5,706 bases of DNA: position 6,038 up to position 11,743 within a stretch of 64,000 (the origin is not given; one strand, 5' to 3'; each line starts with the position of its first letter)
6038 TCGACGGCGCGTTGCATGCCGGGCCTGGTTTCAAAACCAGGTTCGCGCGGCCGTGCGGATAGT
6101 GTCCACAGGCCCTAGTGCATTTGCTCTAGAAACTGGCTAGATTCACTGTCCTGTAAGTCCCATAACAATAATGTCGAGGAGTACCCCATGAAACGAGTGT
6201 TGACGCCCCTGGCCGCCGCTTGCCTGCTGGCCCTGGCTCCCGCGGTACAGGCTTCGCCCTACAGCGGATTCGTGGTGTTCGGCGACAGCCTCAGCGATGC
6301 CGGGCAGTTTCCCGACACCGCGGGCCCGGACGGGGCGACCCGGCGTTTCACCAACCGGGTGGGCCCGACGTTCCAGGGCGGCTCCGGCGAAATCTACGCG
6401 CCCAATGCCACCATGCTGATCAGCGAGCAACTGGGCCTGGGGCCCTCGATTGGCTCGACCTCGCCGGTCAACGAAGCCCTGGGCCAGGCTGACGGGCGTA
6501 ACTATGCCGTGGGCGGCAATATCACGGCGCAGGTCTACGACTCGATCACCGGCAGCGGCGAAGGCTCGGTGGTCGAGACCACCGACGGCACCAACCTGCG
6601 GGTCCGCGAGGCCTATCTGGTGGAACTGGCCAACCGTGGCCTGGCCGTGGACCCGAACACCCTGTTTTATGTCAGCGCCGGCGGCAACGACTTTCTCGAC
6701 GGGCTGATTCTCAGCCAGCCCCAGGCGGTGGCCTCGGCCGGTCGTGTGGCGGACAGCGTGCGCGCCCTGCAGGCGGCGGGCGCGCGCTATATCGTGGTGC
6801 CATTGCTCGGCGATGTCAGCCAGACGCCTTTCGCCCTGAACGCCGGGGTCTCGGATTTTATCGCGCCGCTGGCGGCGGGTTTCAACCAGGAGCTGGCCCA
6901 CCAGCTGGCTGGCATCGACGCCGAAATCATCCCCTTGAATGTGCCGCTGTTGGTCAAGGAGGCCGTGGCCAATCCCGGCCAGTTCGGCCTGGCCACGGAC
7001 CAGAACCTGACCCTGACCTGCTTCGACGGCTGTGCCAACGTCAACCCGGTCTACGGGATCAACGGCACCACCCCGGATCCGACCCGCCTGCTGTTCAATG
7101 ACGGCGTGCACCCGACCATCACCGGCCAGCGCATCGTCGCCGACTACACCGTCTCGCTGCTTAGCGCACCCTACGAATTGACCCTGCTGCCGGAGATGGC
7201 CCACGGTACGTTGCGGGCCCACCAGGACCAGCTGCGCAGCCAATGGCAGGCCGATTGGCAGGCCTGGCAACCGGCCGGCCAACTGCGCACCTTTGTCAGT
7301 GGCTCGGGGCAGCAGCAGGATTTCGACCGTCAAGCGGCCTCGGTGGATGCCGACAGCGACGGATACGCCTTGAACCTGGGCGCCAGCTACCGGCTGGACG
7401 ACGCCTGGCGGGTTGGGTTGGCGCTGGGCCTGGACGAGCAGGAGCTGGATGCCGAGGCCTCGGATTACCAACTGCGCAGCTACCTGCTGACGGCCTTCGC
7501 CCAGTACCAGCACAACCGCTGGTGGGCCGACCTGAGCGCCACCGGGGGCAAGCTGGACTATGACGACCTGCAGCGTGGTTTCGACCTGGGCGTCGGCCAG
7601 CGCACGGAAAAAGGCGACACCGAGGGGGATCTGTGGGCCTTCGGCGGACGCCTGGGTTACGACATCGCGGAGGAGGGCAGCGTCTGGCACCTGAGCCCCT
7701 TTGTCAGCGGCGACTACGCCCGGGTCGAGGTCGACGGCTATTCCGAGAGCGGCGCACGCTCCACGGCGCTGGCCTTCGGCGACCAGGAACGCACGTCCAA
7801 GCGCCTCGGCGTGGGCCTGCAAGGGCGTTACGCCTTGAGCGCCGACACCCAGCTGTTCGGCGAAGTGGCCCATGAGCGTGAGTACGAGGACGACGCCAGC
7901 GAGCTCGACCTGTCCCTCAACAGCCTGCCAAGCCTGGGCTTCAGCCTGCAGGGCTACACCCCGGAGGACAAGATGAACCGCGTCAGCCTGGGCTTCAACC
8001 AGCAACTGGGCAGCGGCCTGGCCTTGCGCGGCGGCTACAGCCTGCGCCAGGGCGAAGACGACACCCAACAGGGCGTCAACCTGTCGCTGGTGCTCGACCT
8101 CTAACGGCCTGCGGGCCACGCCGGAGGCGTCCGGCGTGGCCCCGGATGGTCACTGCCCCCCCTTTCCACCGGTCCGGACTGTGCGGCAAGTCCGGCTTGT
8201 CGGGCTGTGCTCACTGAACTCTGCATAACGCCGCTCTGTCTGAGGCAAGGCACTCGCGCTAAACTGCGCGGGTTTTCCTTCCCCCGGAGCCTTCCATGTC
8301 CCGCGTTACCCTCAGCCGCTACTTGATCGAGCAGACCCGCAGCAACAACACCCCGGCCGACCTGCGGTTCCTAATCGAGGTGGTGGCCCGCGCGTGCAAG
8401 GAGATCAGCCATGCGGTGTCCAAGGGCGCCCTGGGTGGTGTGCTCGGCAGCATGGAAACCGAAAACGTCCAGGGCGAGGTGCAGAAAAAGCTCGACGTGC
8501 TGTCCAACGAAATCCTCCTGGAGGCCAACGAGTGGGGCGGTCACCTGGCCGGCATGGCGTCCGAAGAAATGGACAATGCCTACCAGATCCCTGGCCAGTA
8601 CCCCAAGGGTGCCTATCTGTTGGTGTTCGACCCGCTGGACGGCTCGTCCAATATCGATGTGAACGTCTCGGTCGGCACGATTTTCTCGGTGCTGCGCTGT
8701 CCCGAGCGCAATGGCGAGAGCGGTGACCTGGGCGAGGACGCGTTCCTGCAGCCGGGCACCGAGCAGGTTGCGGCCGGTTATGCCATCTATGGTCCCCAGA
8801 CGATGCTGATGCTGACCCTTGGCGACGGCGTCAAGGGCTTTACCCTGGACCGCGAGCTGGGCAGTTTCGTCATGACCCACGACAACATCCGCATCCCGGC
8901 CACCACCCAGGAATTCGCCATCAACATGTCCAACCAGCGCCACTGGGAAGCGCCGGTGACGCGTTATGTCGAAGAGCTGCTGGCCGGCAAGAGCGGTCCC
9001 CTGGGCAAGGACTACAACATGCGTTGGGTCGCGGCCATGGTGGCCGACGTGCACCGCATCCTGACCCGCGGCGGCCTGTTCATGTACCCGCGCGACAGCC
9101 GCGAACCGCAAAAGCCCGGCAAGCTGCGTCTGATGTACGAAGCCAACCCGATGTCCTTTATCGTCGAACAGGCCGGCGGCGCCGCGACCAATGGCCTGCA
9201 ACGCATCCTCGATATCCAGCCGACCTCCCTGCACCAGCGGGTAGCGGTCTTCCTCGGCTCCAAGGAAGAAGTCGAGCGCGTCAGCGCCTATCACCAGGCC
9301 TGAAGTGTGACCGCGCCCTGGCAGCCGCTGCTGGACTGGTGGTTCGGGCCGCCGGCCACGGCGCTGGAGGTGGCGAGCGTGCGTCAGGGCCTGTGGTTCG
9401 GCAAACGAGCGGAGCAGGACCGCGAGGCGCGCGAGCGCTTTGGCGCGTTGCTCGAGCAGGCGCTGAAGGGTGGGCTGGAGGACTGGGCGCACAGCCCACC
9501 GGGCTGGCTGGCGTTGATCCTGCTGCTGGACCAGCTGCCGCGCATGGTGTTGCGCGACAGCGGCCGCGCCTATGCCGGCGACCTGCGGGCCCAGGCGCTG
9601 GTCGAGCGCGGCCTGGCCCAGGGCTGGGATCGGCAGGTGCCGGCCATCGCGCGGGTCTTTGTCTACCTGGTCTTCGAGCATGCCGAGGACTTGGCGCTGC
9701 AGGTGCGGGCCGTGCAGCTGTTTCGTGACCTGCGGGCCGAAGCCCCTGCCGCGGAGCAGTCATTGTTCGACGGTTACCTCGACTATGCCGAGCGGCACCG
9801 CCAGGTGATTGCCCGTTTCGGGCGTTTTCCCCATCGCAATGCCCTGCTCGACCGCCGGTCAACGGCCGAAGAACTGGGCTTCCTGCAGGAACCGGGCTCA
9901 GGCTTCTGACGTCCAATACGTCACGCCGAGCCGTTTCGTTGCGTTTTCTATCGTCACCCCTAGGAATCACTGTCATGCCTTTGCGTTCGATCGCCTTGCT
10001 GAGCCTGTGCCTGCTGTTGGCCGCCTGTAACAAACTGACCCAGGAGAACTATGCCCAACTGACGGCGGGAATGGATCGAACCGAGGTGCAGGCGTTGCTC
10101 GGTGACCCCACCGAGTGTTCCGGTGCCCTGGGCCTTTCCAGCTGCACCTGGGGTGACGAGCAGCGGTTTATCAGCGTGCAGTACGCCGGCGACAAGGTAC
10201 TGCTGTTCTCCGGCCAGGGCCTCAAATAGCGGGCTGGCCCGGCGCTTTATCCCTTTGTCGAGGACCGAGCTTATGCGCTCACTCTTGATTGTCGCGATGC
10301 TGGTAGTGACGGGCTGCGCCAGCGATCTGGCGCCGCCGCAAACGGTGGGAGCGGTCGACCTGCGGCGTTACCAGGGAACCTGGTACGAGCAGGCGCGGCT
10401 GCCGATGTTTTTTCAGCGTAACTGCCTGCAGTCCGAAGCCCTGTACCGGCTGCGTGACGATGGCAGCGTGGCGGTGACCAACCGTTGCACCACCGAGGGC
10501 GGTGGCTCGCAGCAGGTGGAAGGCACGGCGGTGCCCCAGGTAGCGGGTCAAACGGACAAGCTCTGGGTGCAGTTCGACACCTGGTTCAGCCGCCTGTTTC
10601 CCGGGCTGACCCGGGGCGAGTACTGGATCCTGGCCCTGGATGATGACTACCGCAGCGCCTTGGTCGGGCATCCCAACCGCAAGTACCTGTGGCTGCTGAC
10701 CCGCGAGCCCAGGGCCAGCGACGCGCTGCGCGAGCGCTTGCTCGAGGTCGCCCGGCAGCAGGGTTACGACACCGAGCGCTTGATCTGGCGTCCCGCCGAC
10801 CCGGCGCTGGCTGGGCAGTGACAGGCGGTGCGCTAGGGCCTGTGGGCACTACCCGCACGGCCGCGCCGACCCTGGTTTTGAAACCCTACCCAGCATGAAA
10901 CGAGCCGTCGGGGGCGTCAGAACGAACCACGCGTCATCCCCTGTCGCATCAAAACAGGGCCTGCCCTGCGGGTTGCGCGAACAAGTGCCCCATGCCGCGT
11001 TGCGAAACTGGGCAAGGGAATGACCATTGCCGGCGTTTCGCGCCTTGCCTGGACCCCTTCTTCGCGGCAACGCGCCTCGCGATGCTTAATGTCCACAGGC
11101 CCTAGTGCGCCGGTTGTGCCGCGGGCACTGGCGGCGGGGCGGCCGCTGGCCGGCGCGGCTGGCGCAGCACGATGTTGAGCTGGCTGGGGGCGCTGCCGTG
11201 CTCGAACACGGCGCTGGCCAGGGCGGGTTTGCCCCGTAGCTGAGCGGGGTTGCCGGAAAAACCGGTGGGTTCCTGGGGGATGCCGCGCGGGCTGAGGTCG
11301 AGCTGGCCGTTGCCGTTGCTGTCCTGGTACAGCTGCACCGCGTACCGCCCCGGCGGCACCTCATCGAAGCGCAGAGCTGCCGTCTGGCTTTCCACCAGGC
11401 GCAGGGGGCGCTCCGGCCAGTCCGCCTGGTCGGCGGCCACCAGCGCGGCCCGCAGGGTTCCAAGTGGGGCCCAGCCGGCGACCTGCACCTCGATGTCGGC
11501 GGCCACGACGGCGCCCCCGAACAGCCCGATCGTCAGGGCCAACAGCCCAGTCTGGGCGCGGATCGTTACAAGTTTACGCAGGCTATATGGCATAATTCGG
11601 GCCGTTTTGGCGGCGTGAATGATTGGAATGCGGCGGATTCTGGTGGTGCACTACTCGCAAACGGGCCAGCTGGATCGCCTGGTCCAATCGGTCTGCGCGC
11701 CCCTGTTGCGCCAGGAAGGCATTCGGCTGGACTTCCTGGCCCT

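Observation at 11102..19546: Stand-alone, self-contained dialkylresorcinol/cyclohexanedione biosynthetic cluster with unusual architecture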

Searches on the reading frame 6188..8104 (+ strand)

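Call 6: search_protein_families(library=pfam, proteins=[window:6188-8104:+], max_evalue=0.01)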
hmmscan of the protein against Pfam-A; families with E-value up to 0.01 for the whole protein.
window:6188-8104:+ (638 aa): 5 families
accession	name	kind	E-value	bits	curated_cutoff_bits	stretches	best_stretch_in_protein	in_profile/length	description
PF03797.25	Autotransporter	-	1.5e-42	146.6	26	1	369-618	2-255/255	Autotransporter beta-domain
PF00657.28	Lipase_GDSL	-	1.3e-12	48.8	23.6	1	29-320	2-207/208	GDSL-like Lipase/Acylhydrolase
PF13505.12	OMP_b-brl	-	0.00035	21.2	28.7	1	436-635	13-172/175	Outer membrane protein beta-barrel domain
PF10082.15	BBP2_2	-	0.00082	18.8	23.7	0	365-422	188-247/378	Putative beta-barrel porin 2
PF13472.12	Lipase_GDSL_2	-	0.002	19.1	32.9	0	132-215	46-119/178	GDSL-like Lipase/Acylhydrolase family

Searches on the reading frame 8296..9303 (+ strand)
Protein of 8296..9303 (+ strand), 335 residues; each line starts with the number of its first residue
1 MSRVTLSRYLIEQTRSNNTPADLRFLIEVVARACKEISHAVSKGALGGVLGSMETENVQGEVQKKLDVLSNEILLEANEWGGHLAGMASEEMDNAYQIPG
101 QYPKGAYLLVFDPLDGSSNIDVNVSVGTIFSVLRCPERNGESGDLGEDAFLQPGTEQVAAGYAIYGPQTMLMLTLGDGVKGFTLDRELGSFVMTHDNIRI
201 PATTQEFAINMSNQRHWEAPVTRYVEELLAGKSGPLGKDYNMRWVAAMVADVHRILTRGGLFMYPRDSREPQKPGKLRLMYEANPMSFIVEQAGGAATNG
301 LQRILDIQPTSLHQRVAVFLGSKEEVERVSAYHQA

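Call 6: search_protein_families(library=pfam, proteins=[window:8296-9303:+], max_evalue=0.01)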
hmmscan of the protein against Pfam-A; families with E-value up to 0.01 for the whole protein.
window:8296-9303:+ (335 aa): 2 families
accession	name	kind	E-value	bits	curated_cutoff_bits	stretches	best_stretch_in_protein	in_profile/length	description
PF00316.25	FBPase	-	9.3e-57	192.2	34.8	1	5-195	2-190/191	Fructose-1-6-bisphosphatase, N-terminal domain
PF18913.5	FBPase_C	-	4.4e-49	166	27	1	200-333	1-126/127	Fructose-1-6-bisphosphatase, C-terminal domain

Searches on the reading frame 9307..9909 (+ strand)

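Call 6: search_protein_families(library=pfam, proteins=[window:9307-9909:+], max_evalue=0.01)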
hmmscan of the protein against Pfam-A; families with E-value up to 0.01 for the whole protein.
window:9307-9909:+ (200 aa): 1 family
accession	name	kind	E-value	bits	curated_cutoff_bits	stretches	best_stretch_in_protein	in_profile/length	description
PF06041.17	DUF924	-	4.1e-60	203.4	27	1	9-197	2-180/180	Bacterial protein of unknown function (DUF924)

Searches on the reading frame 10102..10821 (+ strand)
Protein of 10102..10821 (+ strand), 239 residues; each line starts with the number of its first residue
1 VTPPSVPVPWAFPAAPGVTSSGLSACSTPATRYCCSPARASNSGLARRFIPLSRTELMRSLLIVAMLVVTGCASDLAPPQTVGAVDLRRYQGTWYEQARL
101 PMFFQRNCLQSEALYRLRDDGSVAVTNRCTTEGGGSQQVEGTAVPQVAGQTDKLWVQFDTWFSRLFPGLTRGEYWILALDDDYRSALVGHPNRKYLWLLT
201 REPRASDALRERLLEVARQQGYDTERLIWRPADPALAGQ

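Call 6: search_protein_families(library=pfam, proteins=[window:10102-10821:+], max_evalue=0.01)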
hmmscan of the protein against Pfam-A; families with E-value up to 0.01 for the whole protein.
window:10102-10821:+ (239 aa): 1 family
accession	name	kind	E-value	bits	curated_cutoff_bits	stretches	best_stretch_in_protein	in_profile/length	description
PF08212.18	Lipocalin_2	-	2.8e-54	183.5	24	1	85-231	1-145/146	Lipocalin-like domain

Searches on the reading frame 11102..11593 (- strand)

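Call 3: search_protein_families(library=pfam, proteins=[window:11102-11593:-], max_evalue=0.01)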
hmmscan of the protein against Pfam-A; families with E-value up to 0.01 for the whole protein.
window:11102-11593:- (163 aa): 1 family
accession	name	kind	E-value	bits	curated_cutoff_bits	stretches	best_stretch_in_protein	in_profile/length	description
PF09912.14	DUF2141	-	4.3e-19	68.9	24.4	1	66-135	31-107/112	Uncharacterized protein conserved in bacteria (DUF2141)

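Call 5: search_protein_families(library=ncbifam, proteins=[window:11102-11593:-], max_evalue=0.01)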
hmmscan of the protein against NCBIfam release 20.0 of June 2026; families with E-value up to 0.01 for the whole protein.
window:11102-11593:- (163 aa): 0 families
